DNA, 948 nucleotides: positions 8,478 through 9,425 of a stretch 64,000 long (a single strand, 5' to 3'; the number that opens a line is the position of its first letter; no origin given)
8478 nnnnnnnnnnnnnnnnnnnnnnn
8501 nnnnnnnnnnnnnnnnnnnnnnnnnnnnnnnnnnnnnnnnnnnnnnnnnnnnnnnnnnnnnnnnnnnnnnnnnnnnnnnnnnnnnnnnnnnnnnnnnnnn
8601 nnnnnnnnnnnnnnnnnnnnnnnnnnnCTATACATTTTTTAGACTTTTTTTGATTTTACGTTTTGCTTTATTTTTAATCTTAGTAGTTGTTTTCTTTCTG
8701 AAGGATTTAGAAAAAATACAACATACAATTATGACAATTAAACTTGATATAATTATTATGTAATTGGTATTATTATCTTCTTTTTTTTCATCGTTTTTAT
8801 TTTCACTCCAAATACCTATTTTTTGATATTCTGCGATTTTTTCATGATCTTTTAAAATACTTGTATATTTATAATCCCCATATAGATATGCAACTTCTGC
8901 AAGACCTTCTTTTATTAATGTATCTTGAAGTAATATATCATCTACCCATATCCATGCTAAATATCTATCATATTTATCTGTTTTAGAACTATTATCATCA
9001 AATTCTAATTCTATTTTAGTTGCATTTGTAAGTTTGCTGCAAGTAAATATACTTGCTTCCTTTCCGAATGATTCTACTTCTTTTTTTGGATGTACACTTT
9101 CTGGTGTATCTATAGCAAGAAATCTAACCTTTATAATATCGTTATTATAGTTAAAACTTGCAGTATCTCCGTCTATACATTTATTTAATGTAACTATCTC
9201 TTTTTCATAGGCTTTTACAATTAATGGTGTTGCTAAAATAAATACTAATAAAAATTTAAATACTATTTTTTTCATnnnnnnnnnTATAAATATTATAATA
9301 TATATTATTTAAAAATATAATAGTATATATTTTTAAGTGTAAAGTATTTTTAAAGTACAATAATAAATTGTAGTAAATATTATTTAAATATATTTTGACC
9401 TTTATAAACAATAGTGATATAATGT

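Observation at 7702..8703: About 930-bp ORF-less insert flanked by 70-bp direct repeats that duplicate the 3' end of the thermonuclease gene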

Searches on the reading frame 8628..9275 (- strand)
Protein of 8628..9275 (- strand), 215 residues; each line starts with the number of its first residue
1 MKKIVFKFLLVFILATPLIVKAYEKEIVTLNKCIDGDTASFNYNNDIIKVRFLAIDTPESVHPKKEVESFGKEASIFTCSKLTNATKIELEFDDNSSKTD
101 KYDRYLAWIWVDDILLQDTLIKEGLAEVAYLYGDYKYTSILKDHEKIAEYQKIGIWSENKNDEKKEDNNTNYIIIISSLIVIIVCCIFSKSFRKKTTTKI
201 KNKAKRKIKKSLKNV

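Call 8: find_encoding_contigs(protein=window:8628-9275:-, flank=6000, max_places=10)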
Protein window:8628-9275:- (215 aa): 2 contigs read that carry it; 1 place shown.
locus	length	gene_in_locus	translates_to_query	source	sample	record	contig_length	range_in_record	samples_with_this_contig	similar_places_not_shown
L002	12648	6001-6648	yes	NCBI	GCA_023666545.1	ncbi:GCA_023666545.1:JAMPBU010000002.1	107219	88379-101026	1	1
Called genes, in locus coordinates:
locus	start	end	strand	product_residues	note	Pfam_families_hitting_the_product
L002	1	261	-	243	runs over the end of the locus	PF01416:PseudoU_synth_1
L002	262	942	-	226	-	-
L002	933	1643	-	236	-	PF00005:ABC_tran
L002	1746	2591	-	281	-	PF01479:S4 (weak), PF00849:PseudoU_synth_2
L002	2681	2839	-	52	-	PF13451:zf_Tbcl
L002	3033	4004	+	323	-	PF01820:Dala_Dala_lig_N, PF01071:GARS_A (weak), PF02655:ATP-grasp_3 (weak), PF02786:CPSase_L_D2, PF08443:RimK (weak), PF02222:ATP-grasp, PF07478:Dala_Dala_lig_C, PF13535:ATP-grasp_4 (weak)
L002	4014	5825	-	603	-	PF00009:GTP_EFTU, PF01926:MMR_HSR1 (faint), PF03144:GTP_EFTU_D2, PF22042:EF-G_D2, PF14492:EFG_III (weak), PF00679:EFG_C, PF21018:BipA_C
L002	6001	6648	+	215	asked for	PF00565:SNase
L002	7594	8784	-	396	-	PF01168:Ala_racemase_N, PF00842:Ala_racemase_C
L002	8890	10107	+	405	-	PF24161:CCDC39 (faint), PF24568:CC_PcsB, PF01551:Peptidase_M23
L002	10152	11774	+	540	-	PF01554:MatE (weak), PF01943:Polysacc_synt, PF01554:MatE, PF03023:MurJ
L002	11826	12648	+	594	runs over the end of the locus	PF01476:LysM (faint), PF07501:G5, PF01551:Peptidase_M23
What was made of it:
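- Checked: R2 lies in the last 22 codons of the SNase-family gene (8628-9275, minus strand; Pfam PF00565, call 8).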

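Call 11: find_homologous_proteins(query=window:8628-9275:-)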
Query window:8628-9275:- (215 aa): 2909 proteins with E <= 0.001 among 3171 candidates; the best 120 are listed.
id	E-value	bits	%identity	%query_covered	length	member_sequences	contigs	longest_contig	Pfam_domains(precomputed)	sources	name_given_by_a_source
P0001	2.1e-133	460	100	100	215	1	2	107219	PF00565.24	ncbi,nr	ncbi:MAG: thermonuclease family protein [Clostridium sp.]|nr:thermonuclease family protein [Clostrid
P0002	1.4e-71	258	62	90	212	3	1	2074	PF00565.24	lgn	-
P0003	3.7e-71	257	62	90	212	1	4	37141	PF00565.24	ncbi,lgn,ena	-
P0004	8.4e-71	256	58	91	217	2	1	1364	PF00565.24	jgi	-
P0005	6.5e-67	243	58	97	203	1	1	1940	PF00565.24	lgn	-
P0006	1.5e-66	242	57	97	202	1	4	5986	PF00565.24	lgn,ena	-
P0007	2.7e-66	241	58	100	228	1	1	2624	PF00565.24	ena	-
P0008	2.1e-65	238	57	81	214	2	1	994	PF00565.24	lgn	-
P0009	2.7e-65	238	56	97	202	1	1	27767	PF00565.24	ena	-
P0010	3.3e-65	238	60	81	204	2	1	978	PF00565.24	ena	-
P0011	3.6e-64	234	61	76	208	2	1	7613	PF00565.24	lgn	-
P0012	3.9e-64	234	55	86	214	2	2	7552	PF00565.24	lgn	-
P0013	8.5e-63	230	58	100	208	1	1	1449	PF00565.24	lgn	-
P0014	1.8e-62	229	57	95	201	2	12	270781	PF00565.24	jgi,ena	-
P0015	4.5e-62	227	66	72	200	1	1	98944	PF00565.24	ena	-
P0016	4.9e-62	227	56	91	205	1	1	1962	PF00565.24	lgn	-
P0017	5.1e-62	227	60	73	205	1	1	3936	PF00565.24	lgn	-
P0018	6.2e-62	227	62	74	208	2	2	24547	PF00565.24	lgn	-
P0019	1.3e-61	226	59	78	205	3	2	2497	PF00565.24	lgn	-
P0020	1.5e-61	226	53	90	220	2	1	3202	PF00565.24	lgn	-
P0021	1.5e-61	226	54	88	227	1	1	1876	PF00565.24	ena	-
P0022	2.3e-61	225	56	85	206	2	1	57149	PF00565.24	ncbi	-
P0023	3.6e-61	225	63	73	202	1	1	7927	PF00565.24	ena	-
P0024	3.7e-61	224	58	90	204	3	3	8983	PF00565.24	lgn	-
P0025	4.7e-61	224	59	73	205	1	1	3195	PF00565.24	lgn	-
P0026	5.1e-61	224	58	70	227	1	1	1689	PF00565.24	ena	-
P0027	6.4e-61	224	58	89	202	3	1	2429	PF00565.24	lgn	-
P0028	6.4e-61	224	59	90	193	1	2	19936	PF00565.24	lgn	-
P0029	8.3e-61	223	54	98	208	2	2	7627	PF00565.24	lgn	-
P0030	8.5e-61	223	60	73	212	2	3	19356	PF00565.24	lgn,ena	-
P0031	9.0e-61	223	58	93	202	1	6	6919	PF00565.24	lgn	-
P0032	1.5e-60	222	55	99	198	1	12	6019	PF00565.24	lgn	-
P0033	1.7e-60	222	56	100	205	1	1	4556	PF00565.24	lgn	-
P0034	1.8e-60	222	55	79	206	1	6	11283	PF00565.24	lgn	-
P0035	2.0e-60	222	57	76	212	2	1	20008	PF00565.24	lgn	-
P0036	4.0e-60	221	58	77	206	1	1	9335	PF00565.24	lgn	-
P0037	4.4e-60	221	56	97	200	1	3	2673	PF00565.24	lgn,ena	-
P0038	5.0e-60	221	66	67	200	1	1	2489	PF00565.24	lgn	-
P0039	5.3e-60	221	61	76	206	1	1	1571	PF00565.24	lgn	-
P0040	5.7e-60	221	61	73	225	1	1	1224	PF00565.24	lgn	-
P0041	5.8e-60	221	58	73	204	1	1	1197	PF00565.24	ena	-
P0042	6.0e-60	221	58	77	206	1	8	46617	PF00565.24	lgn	-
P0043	6.9e-60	220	61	76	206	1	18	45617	PF00565.24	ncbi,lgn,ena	-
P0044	7.0e-60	220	53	87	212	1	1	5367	PF00565.24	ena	-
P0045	7.2e-60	220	54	87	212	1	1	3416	PF00565.24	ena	-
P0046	7.5e-60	220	63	71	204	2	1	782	PF00565.24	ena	-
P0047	8.6e-60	220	62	67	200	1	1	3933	PF00565.24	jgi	-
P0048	1.1e-59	220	53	90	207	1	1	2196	PF00565.24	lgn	-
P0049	1.2e-59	220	53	85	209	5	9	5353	PF00565.24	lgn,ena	-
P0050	1.3e-59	219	59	91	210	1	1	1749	PF00565.24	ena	-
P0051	1.3e-59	219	58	77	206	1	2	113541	PF00565.24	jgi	-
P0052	1.4e-59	219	54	100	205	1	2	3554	PF00565.24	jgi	-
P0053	1.5e-59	219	59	85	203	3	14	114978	PF00565.24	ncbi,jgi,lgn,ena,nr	ncbi:MAG: thermonuclease family protein [Firmicutes bacterium]|nr:thermonuclease family protein [Bac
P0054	1.6e-59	219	64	66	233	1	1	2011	PF00565.24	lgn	-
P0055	1.8e-59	219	55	93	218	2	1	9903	PF00565.24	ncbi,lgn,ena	-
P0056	1.9e-59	219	57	73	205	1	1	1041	PF00565.24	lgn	-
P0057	2.1e-59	219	57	73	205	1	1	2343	PF00565.24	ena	-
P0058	2.2e-59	219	64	61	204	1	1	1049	PF00565.24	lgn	-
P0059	2.3e-59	219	54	99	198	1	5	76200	PF00565.24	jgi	-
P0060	2.4e-59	219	64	63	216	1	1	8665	PF00565.24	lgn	-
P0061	2.7e-59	218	61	75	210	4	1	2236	PF00565.24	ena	-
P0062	2.9e-59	218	55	99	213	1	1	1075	PF00565.24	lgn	-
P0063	3.0e-59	218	51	100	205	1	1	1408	PF00565.24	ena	-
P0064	3.1e-59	218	54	91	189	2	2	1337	PF00565.24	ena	-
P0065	3.2e-59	218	62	70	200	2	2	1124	PF00565.24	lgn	-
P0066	3.3e-59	218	64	69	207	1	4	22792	PF00565.24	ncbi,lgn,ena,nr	ncbi:MAG: thermonuclease family protein [Bacilli bacterium]|nr:thermonuclease family protein [Bacill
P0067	3.5e-59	218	62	60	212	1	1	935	PF00565.24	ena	-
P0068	3.5e-59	218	54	96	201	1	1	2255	PF00565.24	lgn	-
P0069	4.3e-59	218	52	99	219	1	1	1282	PF00565.24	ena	-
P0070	4.4e-59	218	64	67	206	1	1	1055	PF00565.24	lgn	-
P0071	4.4e-59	218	57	73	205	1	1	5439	PF00565.24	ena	-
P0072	4.7e-59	218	56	74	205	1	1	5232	PF00565.24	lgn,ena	-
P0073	4.7e-59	218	64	80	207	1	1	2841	PF00565.24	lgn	-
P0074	4.8e-59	218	64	80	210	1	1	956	PF00565.24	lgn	-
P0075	5.6e-59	217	60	76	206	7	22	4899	PF00565.24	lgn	-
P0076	6.4e-59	217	55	84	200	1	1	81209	PF00565.24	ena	-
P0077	7.3e-59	217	51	98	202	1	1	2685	PF00565.24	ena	-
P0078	7.9e-59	217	53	96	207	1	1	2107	PF00565.24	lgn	-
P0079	9.3e-59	217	58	76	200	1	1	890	PF00565.24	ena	-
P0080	1.1e-58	216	51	91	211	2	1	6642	PF00565.24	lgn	-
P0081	1.1e-58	216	57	84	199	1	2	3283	PF00565.24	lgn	-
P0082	1.2e-58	216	63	75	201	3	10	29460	PF00565.24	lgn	-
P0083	1.2e-58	216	54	96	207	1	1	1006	PF00565.24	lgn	-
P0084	1.3e-58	216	51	98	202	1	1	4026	PF00565.24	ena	-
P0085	1.3e-58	216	53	86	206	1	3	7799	PF00565.24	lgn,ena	-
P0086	1.7e-58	216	58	73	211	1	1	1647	PF00565.24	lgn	-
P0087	1.8e-58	216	56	87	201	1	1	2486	PF00565.24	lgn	-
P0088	1.8e-58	216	52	96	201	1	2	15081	PF00565.24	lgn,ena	-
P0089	1.9e-58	216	57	74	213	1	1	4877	PF00565.24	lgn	-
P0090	1.9e-58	216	64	69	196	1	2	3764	PF00565.24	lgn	-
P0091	2.0e-58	216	55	92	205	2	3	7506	PF00565.24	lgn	-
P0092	2.1e-58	215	53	87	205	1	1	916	PF00565.24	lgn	-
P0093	2.3e-58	215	57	87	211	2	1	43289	PF00565.24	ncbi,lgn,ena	-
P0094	2.8e-58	215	56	76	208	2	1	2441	PF00565.24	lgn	-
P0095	3.1e-58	215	64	73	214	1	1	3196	PF00565.24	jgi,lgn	jgi:micrococcal nuclease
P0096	3.1e-58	215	56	92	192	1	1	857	PF00565.24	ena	-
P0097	3.2e-58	215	61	75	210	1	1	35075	PF00565.24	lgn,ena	-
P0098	3.3e-58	215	55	87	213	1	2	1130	PF00565.24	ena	-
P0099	3.6e-58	215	53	87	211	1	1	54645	PF00565.24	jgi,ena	-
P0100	3.9e-58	215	56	91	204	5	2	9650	PF00565.24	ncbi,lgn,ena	-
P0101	4.9e-58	214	70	66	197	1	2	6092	PF00565.24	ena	-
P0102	5.0e-58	214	56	86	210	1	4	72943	PF00565.24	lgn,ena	-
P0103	5.2e-58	214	56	81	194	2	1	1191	PF00565.24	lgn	-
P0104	5.3e-58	214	60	75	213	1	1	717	PF00565.24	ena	-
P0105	5.3e-58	214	54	100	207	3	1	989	PF00565.24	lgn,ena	-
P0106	5.4e-58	214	57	73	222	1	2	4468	PF00565.24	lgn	-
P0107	5.6e-58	214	54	97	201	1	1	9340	PF00565.24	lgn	-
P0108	6.4e-58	214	57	100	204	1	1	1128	PF00565.24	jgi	-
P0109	6.5e-58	214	51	92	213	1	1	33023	PF00565.24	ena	-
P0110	7.0e-58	214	55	91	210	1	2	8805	PF00565.24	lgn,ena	-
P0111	7.2e-58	214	56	99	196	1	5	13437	PF00565.24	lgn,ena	-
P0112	7.5e-58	214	58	80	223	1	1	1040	PF00565.24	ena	-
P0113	8.2e-58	214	51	100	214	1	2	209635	PF00565.24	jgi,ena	jgi:Micrococcal nuclease (thermonuclease) homologs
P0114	9.9e-58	213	58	71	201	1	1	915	PF00565.24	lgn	-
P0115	1.0e-57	213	51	94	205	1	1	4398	PF00565.24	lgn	-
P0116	1.0e-57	213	59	79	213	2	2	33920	PF00565.24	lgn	-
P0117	1.0e-57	213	54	91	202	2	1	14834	PF00565.24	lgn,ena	-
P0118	1.1e-57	213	65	65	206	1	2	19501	PF00565.24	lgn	-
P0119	1.1e-57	213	51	99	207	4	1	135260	PF00565.24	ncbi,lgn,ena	-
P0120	1.1e-57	213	52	99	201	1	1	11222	PF00565.24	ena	-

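Call 16: find_encoding_contigs(protein=P0003, flank=5000, max_places=3)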
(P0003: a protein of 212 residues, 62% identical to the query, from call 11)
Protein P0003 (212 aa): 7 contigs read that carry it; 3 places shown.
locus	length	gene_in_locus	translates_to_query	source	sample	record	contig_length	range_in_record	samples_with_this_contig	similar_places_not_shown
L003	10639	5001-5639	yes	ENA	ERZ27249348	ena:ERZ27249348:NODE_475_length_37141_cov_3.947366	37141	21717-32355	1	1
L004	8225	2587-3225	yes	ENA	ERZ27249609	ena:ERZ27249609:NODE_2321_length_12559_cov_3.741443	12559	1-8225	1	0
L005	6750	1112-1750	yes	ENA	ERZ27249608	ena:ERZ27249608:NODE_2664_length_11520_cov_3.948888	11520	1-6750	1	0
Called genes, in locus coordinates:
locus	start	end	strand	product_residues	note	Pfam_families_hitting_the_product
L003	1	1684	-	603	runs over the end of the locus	PF00009:GTP_EFTU, PF01926:MMR_HSR1 (weak), PF03144:GTP_EFTU_D2, PF22042:EF-G_D2, PF14492:EFG_III (weak), PF00679:EFG_C, PF21018:BipA_C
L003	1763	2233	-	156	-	-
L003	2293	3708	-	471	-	PF03062:MBOAT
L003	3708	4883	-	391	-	-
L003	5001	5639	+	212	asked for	PF00565:SNase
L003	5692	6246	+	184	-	-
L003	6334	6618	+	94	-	PF13828:DUF4190, PF07666:MpPF26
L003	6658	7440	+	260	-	PF01790:LGT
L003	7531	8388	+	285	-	PF00106:adh_short, PF08659:KR, PF23441:SDR, PF13561:adh_short_C2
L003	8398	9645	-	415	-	PF02388:FemAB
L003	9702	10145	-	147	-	PF00293:NUDIX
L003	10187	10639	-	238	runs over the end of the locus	PF04239:DUF421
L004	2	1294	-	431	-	?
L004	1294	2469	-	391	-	-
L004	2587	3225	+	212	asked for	PF00565:SNase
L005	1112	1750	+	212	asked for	PF00565:SNase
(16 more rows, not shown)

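Call 17: find_encoding_contigs(protein=P0014, flank=5000, max_places=3)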
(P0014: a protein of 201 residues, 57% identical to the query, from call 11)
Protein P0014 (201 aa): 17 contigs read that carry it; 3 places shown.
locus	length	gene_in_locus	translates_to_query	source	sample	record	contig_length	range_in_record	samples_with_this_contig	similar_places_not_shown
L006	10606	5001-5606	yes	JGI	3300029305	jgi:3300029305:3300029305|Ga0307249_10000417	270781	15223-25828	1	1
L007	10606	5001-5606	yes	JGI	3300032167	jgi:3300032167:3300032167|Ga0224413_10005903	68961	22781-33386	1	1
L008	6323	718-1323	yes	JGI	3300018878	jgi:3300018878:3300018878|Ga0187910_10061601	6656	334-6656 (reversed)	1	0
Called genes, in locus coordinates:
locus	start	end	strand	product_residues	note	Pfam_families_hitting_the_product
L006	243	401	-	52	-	-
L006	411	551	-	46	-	-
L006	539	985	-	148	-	-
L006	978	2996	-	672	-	PF03412:Peptidase_C39, PF00664:ABC_membrane, PF00005:ABC_tran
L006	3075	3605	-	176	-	PF03602:Cons_hypoth95, PF02005:TRM (weak), PF05175:MTS (weak)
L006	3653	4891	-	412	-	PF05697:Trigger_N, PF00254:FKBP_C, PF05698:Trigger_C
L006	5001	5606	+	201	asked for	PF00565:SNase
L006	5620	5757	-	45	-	-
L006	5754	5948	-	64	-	-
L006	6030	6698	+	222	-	PF01726:LexA_DNA_bind, PF00717:Peptidase_S24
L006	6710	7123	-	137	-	PF04977:DivIC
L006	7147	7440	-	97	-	PF09578:Spore_YabQ (weak)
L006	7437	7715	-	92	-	PF07873:YabP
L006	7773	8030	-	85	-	PF04026:SpoVG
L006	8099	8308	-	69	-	PF06257:VEG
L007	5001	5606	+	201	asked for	PF00565:SNase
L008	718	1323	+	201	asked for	PF00565:SNase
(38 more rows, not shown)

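Call 18: find_encoding_contigs(protein=P0022, flank=5000, max_places=3)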
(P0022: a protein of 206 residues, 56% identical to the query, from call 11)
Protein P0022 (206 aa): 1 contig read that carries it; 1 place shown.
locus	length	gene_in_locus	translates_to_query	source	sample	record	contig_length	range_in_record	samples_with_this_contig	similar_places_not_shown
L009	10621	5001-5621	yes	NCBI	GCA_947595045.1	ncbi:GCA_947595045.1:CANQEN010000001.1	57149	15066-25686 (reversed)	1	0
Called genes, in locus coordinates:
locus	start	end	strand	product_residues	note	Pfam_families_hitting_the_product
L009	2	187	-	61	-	PF06107:DUF951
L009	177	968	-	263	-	PF21088:MS_channel_1st, PF00924:MS_channel_2nd, PF21082:MS_channel_3rd (weak)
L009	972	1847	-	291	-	PF02195:ParB_N, PF17762:HTH_ParB, PF01381:HTH_3 (faint)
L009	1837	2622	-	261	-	PF00142:Fer4_NifH, PF01656:CbiA, PF02374:ArsA_ATPase, PF06564:CBP_BcsQ (faint), PF09140:MipZ (faint), PF10609:ParA, PF13614:AAA_31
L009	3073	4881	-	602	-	PF00009:GTP_EFTU, PF01926:MMR_HSR1 (weak), PF03144:GTP_EFTU_D2, PF22042:EF-G_D2, PF14492:EFG_III (weak), PF00679:EFG_C, PF21018:BipA_C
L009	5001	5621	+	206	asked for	PF00565:SNase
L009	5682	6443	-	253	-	PF20730:YetF_N (faint), PF04239:DUF421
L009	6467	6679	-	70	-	PF01197:Ribosomal_L31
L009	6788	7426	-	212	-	PF01027:Bax1-I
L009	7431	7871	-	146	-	-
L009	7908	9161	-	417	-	PF00275:EPSP_synthase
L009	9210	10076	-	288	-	PF01116:F_bP_aldolase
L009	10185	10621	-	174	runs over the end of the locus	PF02659:Mntp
